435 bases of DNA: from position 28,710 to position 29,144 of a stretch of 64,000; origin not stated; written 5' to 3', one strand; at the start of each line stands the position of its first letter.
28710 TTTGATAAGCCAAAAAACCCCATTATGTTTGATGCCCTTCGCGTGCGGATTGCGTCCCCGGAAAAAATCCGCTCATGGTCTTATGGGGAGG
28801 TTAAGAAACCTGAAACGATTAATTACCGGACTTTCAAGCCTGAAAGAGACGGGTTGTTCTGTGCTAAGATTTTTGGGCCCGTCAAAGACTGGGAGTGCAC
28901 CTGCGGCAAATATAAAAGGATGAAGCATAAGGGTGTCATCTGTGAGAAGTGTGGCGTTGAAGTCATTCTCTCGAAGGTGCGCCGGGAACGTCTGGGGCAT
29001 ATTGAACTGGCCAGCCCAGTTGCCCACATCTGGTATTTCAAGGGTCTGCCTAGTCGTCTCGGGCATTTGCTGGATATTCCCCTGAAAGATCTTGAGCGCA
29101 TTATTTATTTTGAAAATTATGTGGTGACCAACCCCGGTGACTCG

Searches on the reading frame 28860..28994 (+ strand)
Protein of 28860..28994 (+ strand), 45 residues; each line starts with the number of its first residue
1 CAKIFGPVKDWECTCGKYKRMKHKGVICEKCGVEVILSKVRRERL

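Call 14: search_protein_families(library=pfam, proteins=[window:28860-28994:+], max_evalue=10)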
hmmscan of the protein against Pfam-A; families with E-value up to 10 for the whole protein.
window:28860-28994:+ (45 aa): 3 families
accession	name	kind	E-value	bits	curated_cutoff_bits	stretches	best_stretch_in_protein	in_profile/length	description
PF04997.17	RNA_pol_Rpb1_1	-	0.099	12.4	39.7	1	1-31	45-67/312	RNA polymerase Rpb1, domain 1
PF24451.1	DUF7567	-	0.14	12.6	27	1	13-40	22-49/131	Family of unknown function (DUF7567)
PF08792.16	A2L_zn_ribbon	-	0.22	11.7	22.9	1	26-38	4-17/33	A2L zinc ribbon domain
